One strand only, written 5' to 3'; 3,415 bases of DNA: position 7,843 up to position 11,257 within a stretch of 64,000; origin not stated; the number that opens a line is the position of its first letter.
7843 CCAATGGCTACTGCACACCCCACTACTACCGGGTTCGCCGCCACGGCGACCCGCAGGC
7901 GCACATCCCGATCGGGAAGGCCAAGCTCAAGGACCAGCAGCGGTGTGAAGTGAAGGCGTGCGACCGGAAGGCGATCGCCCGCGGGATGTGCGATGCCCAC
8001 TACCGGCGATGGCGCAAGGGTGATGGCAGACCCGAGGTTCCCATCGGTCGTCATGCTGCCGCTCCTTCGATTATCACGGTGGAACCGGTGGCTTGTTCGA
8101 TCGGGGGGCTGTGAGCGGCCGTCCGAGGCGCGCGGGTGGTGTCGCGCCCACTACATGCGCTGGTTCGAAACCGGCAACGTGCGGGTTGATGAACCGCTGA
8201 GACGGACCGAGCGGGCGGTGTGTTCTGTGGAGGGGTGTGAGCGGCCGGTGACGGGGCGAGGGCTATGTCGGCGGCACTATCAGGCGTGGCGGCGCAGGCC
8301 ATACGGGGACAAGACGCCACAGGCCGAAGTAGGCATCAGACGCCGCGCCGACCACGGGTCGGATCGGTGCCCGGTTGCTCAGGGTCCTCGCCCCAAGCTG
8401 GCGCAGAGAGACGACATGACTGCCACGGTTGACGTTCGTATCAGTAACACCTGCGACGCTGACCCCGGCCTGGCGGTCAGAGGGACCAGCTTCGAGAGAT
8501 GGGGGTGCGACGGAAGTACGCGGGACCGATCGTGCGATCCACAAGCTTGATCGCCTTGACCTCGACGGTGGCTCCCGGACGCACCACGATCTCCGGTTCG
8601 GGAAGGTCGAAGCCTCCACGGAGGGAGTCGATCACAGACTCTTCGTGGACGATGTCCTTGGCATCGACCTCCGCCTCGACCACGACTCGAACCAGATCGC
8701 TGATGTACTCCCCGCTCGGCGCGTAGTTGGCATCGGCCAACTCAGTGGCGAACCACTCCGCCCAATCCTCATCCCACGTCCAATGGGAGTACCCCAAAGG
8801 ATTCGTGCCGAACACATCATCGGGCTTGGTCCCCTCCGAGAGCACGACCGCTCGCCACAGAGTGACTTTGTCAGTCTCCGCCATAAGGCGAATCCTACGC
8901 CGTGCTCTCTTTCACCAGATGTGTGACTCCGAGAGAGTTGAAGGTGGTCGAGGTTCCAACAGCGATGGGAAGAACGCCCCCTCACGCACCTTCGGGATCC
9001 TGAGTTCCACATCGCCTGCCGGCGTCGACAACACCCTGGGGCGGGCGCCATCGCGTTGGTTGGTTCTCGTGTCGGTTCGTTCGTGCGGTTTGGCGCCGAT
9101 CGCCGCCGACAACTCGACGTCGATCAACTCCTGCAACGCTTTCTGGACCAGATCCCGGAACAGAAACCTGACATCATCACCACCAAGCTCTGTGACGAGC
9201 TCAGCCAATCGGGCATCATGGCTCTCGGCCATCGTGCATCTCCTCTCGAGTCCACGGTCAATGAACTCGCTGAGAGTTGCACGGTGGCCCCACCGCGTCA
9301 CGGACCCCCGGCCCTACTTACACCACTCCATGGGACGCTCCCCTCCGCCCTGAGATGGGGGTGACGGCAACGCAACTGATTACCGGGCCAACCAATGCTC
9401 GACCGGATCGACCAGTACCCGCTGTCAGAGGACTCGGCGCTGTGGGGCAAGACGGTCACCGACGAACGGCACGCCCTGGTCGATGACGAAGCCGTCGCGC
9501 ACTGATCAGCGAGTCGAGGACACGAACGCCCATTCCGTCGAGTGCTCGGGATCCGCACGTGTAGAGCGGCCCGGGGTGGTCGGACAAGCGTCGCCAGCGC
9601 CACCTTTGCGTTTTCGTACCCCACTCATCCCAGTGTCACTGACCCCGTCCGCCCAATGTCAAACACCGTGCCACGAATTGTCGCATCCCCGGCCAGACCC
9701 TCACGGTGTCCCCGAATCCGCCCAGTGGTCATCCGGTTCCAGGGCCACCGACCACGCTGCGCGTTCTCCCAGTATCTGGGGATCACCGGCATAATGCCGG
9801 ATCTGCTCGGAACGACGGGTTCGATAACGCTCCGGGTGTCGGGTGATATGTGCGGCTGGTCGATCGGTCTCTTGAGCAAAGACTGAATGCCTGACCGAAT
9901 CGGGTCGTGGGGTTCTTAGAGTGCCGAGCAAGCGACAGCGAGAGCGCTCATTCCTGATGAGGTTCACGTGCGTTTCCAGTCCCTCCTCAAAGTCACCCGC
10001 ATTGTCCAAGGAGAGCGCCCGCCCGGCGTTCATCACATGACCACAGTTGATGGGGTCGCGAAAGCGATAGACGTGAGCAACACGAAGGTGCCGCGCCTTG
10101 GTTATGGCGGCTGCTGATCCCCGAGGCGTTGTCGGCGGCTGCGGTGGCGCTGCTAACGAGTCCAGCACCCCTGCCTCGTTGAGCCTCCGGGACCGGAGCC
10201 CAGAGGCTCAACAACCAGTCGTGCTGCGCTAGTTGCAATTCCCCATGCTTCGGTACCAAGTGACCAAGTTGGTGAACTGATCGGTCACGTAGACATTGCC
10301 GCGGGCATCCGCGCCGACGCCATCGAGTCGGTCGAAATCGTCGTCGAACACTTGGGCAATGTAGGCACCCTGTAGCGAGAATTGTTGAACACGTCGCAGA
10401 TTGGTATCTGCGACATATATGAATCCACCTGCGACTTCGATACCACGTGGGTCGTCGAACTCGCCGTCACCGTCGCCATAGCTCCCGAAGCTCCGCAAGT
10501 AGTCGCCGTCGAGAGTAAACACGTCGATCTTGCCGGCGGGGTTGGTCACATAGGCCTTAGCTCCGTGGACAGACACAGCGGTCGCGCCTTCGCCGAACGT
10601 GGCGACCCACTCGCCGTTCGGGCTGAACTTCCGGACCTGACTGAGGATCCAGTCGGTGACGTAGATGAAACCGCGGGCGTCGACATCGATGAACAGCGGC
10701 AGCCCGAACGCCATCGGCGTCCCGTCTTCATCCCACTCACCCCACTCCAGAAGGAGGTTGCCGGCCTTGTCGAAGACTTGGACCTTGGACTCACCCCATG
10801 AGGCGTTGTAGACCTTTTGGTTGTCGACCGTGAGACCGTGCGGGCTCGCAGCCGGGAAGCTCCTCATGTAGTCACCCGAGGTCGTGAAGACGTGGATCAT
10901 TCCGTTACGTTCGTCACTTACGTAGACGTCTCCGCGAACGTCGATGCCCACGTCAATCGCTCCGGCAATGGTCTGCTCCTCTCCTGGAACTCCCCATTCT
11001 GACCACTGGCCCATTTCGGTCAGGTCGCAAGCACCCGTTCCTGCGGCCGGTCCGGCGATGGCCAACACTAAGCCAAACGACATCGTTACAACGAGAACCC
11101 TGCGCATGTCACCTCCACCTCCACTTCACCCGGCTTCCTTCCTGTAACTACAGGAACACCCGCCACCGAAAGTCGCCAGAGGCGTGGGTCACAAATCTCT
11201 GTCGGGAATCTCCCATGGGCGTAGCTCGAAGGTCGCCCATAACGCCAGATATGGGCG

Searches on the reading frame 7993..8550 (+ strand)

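Call 6: search_protein_families(library=pfam, max_evalue=1, proteins=[window:7993-8550:+])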
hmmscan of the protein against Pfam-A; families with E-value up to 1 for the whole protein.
window:7993-8550:+ (185 aa): 2 families
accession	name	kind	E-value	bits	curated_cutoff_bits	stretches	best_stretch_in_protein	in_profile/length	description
PF24906.1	Zf_WRKY19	-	4.3e-05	23.7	27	1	77-95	4-22/24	WRKY19 zinc finger domain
PF15380.11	DUF4607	-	0.13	12.1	22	0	81-114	118-151/264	Domain of unknown function (DUF4607)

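Call 7: search_protein_families(library=ncbifam, max_evalue=1, proteins=[window:7993-8550:+])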
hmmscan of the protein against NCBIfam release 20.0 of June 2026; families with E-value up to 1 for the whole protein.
window:7993-8550:+ (185 aa): 0 families

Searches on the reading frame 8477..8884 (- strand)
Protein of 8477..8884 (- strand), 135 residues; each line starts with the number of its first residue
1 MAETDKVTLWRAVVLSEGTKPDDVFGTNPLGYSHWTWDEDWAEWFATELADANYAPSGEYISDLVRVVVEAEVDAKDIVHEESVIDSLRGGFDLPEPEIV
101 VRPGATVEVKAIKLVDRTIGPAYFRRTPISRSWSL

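Call 6: search_protein_families(library=pfam, max_evalue=1, proteins=[window:8477-8884:-])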
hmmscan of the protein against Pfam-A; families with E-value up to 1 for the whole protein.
window:8477-8884:- (135 aa): 0 families

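Call 7: search_protein_families(library=ncbifam, max_evalue=1, proteins=[window:8477-8884:-])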
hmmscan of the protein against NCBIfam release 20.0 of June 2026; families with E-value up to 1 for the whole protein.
window:8477-8884:- (135 aa): 1 family
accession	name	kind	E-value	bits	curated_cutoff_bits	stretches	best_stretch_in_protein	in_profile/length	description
TIGR03917.1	Frankia_40_dom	paralog_domain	0.52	10.4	40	0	98-108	2-12/40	Frankia-40 domain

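Call 59: search_protein_families(library=phrogs, max_evalue=0.1, proteins=[window:8477-8884:-])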
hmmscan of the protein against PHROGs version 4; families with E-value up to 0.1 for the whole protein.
window:8477-8884:- (135 aa): 0 families

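Call 60: search_protein_families(library=padloc, max_evalue=0.1, proteins=[window:8477-8884:-])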
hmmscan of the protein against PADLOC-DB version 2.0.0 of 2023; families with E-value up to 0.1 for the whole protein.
window:8477-8884:- (135 aa): 0 families

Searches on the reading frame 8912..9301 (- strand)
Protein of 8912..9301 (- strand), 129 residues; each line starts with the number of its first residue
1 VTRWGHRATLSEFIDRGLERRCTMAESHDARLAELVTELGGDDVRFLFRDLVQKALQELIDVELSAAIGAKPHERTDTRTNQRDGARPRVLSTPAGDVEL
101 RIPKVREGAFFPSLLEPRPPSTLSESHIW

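Call 84: search_protein_families(library=pfam, max_evalue=0.0001, proteins=[window:8912-9301:-])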
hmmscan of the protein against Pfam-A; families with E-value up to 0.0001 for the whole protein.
window:8912-9301:- (129 aa): 1 family
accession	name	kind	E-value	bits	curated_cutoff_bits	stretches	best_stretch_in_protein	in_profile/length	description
PF00872.24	Transposase_mut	-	4.5e-20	72.3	21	1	45-118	23-96/379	Transposase, Mutator family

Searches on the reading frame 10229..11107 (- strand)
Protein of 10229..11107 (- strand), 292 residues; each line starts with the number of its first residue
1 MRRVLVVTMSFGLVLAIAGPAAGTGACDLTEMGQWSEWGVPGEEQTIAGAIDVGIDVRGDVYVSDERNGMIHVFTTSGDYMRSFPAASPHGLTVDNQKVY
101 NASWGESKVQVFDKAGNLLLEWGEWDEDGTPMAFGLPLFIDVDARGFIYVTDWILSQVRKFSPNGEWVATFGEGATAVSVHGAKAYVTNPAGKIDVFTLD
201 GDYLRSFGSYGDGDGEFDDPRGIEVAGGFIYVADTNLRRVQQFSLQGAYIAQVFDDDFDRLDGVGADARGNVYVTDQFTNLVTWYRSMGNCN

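Call 84: search_protein_families(library=pfam, max_evalue=0.0001, proteins=[window:10229-11107:-])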
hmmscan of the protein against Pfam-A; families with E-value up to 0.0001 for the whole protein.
window:10229-11107:- (292 aa): 3 families
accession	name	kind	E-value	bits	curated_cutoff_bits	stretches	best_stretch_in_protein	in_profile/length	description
PF01436.27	NHL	-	4e-13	49.1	20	0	217-243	1-28/28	NHL repeat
PF08450.18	SGL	-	6.1e-08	33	26.3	0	85-122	180-220/246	SMP-30/Gluconolactonase/LRE-like region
PF17170.10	DUF5128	-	2.9e-06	27.1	22.9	0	178-253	49-128/321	6-bladed beta-propeller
